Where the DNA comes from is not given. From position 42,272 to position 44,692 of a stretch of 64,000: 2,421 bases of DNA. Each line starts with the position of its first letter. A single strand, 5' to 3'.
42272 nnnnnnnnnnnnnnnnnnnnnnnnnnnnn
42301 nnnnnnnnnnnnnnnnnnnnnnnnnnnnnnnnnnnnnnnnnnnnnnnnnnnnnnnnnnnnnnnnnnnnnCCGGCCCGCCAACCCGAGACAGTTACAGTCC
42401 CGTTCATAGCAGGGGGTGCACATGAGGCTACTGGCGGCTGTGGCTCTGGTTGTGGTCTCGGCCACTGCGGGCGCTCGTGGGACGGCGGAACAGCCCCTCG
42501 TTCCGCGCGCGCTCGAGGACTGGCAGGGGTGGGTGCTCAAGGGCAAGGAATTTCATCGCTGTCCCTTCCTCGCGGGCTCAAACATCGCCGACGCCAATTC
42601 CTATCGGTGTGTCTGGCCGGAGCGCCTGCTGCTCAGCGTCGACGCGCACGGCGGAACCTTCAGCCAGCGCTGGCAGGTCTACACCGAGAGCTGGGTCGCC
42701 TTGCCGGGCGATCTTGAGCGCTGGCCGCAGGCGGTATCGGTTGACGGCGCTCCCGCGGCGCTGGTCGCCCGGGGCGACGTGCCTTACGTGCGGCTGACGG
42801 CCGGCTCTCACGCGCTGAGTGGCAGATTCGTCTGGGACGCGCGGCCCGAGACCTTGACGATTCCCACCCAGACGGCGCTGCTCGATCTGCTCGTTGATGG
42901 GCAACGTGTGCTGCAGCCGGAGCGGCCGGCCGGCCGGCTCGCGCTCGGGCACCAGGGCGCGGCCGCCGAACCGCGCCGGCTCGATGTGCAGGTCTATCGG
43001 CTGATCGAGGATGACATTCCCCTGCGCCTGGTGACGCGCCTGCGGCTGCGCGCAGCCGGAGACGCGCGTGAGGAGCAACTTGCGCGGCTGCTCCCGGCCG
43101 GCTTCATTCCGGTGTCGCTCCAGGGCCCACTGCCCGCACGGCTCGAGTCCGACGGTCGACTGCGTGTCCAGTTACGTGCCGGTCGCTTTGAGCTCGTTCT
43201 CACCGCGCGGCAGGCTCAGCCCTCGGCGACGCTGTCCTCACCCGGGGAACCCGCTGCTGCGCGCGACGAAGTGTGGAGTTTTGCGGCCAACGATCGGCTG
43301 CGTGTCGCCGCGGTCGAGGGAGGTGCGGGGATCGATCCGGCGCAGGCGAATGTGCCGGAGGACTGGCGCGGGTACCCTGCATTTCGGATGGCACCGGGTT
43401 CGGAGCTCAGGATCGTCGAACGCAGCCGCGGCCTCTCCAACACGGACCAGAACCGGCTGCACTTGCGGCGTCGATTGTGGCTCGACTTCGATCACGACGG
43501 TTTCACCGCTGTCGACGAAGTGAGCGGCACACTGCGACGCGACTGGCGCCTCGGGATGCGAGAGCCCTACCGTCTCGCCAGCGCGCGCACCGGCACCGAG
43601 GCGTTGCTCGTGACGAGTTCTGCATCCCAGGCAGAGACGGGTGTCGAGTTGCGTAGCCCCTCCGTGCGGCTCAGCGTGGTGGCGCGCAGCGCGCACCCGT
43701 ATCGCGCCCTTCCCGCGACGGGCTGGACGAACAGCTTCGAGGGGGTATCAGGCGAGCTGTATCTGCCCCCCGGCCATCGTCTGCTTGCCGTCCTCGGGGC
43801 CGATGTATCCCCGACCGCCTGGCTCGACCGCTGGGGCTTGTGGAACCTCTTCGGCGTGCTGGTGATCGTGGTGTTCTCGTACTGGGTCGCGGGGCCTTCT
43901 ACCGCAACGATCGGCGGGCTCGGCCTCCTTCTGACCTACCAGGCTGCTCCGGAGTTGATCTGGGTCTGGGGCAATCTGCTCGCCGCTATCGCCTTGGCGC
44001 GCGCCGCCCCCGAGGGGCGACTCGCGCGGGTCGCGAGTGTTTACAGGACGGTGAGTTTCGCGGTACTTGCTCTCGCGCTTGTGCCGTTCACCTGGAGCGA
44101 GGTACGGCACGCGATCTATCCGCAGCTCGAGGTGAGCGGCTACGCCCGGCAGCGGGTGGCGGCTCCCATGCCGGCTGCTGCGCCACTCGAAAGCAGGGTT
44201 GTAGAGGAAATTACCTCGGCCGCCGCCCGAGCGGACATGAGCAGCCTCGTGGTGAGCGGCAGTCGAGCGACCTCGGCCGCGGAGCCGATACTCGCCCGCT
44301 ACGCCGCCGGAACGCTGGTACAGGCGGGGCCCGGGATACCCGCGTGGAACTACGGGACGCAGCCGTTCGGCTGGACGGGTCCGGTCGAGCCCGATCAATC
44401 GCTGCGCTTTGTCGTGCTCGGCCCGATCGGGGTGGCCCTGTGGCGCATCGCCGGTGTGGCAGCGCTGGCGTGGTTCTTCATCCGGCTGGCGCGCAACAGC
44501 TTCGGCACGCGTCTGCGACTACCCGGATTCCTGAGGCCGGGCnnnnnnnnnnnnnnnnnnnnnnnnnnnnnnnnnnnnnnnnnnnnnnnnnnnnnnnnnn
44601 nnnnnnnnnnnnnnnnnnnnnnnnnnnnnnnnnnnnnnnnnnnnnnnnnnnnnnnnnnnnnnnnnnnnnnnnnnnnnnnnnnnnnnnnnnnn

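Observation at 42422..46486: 1354-aa internally duplicated envelope protein of no recognisable family sitting where nlpD(-rpoS) normally follows surE-pcm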

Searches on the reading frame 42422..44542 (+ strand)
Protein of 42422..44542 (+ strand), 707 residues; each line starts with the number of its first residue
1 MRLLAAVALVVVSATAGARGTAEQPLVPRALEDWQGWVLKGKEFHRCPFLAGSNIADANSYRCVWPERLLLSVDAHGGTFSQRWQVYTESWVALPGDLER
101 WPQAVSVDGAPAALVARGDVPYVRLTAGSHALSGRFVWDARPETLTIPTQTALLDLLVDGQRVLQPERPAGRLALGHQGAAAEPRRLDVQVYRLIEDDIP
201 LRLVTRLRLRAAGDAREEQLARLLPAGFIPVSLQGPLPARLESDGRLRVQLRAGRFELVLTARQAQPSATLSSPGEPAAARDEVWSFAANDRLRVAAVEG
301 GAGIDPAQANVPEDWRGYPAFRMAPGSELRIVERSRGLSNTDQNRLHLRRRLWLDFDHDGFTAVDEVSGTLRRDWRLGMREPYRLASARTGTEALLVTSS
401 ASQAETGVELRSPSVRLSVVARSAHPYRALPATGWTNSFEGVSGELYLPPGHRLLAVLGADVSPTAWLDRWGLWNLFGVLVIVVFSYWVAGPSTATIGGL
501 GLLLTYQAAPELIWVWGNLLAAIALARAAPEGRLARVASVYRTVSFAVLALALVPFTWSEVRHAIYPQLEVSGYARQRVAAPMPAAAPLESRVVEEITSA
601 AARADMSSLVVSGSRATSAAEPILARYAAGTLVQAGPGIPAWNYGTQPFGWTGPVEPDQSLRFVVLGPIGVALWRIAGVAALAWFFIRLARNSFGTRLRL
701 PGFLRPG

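Call 32: predict_structure(alignment_id=A1)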
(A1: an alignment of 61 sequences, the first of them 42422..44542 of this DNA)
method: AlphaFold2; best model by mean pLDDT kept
length: 707 residues; sequences in the alignment: 61
mean_pLDDT: 80.5   pTM: 0.51
mean pLDDT of the five models: 80.5, 79.6, 77.7, 77.0, 76.2
residues with pLDDT >= 90: 347; 70-90: 200; 50-70: 67; < 50: 93
segments of 3 or more residues with pLDDT < 50: 15-25, 178-183, 335-341, 574-625, 696-707
pLDDT, mean of each block of 10 residues (from residue 1): 59 43 41 53 77 79 91 92 93 92 95 92 94 91 88 89 83 66 69 87 93 85 88 90 89 91 82 72 88 68 89 92 87 55 83 89 93 83 90 84 79 88 88 93 93 94 92 91 95 96 93 95 93 93 97 95 88 48 37 32 34 33 52 65 85 93 95 96 96 66 41
secondary structure, 60 per line:
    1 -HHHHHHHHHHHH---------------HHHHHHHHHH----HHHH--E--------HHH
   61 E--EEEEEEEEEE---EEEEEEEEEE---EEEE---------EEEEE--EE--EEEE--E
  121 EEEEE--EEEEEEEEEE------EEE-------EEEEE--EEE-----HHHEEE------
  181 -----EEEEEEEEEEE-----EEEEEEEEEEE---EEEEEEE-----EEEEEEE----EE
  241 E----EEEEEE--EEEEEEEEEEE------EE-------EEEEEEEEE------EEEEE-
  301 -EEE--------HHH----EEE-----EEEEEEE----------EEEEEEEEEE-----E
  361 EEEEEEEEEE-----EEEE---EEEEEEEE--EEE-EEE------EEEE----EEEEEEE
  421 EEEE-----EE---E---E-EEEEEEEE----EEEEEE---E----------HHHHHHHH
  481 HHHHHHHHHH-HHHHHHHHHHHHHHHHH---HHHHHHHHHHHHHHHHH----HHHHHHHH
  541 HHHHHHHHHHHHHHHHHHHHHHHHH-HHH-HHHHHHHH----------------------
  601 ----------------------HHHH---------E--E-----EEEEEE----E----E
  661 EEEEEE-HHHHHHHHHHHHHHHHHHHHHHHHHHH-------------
elements in order (helices of 4 or more, strands of 3 or more residues): H2-13 H29-38 H43-46 E64-73 E77-86 E90-93 E103-107 E114-117 E120-125 E128-137 E144-146 E154-158 E161-163 E172-174 E186-196 E202-212 E216-222 E228-234 E239-241 E246-251 E254-264 E280-288 E295-299 E302-304 E320-322 E328-334 E345-354 E360-370 E376-379 E383-390 E393-395 E397-399 E406-409 E414-424 E441-448 E453-458 H473-490 H492-508 H512-528 H533-565 H571-578 H623-626 E645-650 E660-666 H668-694
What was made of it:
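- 44132..44296 (+): Residues 571-625: variable, low-confidence insert within the periplasmic loop of membrane block 1. pLDDT below 50 (call 32).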

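Call 36: fold_search(model_id=the predicted structure, library=pdb)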
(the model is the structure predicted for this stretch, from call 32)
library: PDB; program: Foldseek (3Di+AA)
matches with E <= 10: 937; with E <= 0.001: 5
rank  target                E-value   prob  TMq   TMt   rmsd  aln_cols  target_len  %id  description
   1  6ezn_A                4.9e-09  1.00  0.17  0.25  16.9       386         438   12  Cryo-EM structure of the yeast oligosaccharyltransferase (OST) complex (released 2018-01-17)
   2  8agb_E                1.4e-08  1.00  0.15  0.22  17.6       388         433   13  Structure of yeast oligosaccharylransferase complex with lipid-linked oligosaccharide bound (released 2022-12-07)
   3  6gfe_H                5.4e-04  0.28  0.08  0.11  19.6       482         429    8  High-resolution Structure of a therapeutic full-length anti-NPRA Antibody with exceptional Conformational Diversity (released 2019-05-15)
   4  4qhp                  5.9e-04  0.60  0.11  0.09  29.0       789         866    8  Crystal structure of Aminopeptidase N in complex with the phosphinic dipeptide analogue LL-(R,S)-hPheP[CH2]Phe(4-CH2NH2) (released 2014-09-24)
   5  4p8q_B                6.5e-04  0.99  0.10  0.09  17.5       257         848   10  Crystal Structure of Human Insulin Regulated Aminopeptidase with Alanine in Active Site (released 2014-12-03)
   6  4e36_B                1.3e-03  0.98  0.10  0.08  17.6       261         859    8  Crystal structure of the human Endoplasmic Reticulum Aminopeptidase 2 variant N392K (released 2012-08-29)
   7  3se6_A                1.3e-03  0.97  0.10  0.08  17.5       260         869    9  Crystal structure of the human Endoplasmic Reticulum Aminopeptidase 2 (released 2011-12-21)
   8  4hqq_H                1.3e-03  0.66  0.09  0.19  14.0       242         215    9  Crystal structure of RV144-elicited antibody CH58 (released 2013-02-06)
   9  3se6_B                1.5e-03  0.97  0.10  0.08  17.5       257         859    8  Crystal structure of the human Endoplasmic Reticulum Aminopeptidase 2 (released 2011-12-21)
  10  4pw4                  1.5e-03  0.54  0.11  0.09  29.3       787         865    8  Crystal structure of Aminopeptidase N in complex with phosphonic acid analogue of homophenylalanine L-(R)-hPheP (released 2014-06-25)
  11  4pj6_B                1.6e-03  0.98  0.10  0.09  17.5       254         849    9  Crystal Structure of Human Insulin Regulated Aminopeptidase with Lysine in Active Site (released 2014-12-03)
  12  7zyf_B                1.8e-03  0.99  0.10  0.08  16.5       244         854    9  Insulin regulated aminopeptidase (IRAP) in complex with a nanomolar alpha hydroxy beta amino acid based inhibitor. (released 2022-07-20)
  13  4xbp_C                1.8e-03  0.54  0.08  0.19  15.3       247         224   10  Crystal structure of human 4E10 Fab crystalized in the presence of Phosphatidylethanolamine (06:0 PE) (released 2016-02-03)
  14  2yd0_A                1.9e-03  1.00  0.12  0.10   9.3       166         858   11  Crystal structure of the soluble domain of human endoplasmic reticulum aminopeptidase 1 ERAP1 (released 2011-04-13)
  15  5mj6_A                2.0e-03  0.98  0.10  0.08  16.9       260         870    9  Ligand-induced conformational change of Insulin-regulated aminopeptidase: insights on catalytic mechanism and active s (released 2017-04-05)
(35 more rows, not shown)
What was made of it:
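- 42482..43825 (+): Residues 21-468: periplasmic ectodomain 1. Short helix with disulfide-type pair C47/C63, then three beta-sandwich domains: A1 about 26-180, B1 about 181-315, C1 about 316-465. Carries most of the family-invariant Arg/Asp/Glu. Foldseek top hit is Ost1 (call 36).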

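Call 81: fold_search(model_id=the predicted structure, library=viral)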
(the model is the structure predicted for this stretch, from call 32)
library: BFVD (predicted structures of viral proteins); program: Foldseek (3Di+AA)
matches with E <= 10: 334; with E <= 0.001: 5
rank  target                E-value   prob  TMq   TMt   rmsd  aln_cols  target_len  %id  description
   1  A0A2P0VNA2            5.7e-05  0.89  0.11  0.11  31.4       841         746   10  Uncharacterized protein [Tetraselmis virus 1]
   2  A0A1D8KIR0            1.6e-04  0.41  0.08  0.06  28.1       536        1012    9  Baseplate hub + tail lysozyme [Synechococcus phage S-CAM3]
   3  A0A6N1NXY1            2.0e-04  0.90  0.10  0.08  20.0       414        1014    9  DUF11 domain-containing protein [Tupanvirus soda lake]
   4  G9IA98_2              7.0e-04  0.33  0.10  0.08  19.4       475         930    9  (no name in the UniProt tables at hand)
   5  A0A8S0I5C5            9.5e-04  0.33  0.09  0.11  33.2       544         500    9  (no name in the UniProt tables at hand)
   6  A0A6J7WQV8            1.4e-03  0.54  0.11  0.07  22.4       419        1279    8  Uncharacterized protein [uncultured Caudovirales phage]
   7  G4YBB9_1              1.7e-03  0.44  0.10  0.07  26.2       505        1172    9  (no name in the UniProt tables at hand)
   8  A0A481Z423            1.8e-03  0.41  0.10  0.15  22.0       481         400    6  Uncharacterized protein [Pithovirus LCPAC102]
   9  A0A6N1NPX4            3.5e-03  0.28  0.09  0.13  29.7       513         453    8  Uncharacterized protein [Tupanvirus deep ocean]
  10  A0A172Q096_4          5.5e-03  0.14  0.08  0.06  28.8       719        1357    9  F5/8 type C domain-containing protein [Acinetobacter phage vB_AbaM_ME3]
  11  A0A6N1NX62            5.8e-03  1.00  0.13  0.11   7.8       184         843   11  Aminopeptidase M1-like [Tupanvirus soda lake]
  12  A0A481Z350            5.8e-03  0.08  0.06  0.06  27.1       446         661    8  Uncharacterized protein [Pithovirus LCPAC102]
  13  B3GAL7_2              6.1e-03  0.18  0.08  0.07  24.6       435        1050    7  AMDV3_1 [uncultured virus]
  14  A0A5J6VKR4            1.2e-02  0.20  0.08  0.05  23.9       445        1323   10  A-macroglobulin complement component [Megaviridae environmental sample]
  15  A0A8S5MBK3            1.7e-02  0.20  0.10  0.11  20.2       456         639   10  Uncharacterized protein [Podoviridae sp. ct53O25]
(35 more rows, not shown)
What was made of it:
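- Tried and rejected: Nothing meaningful (call 81).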
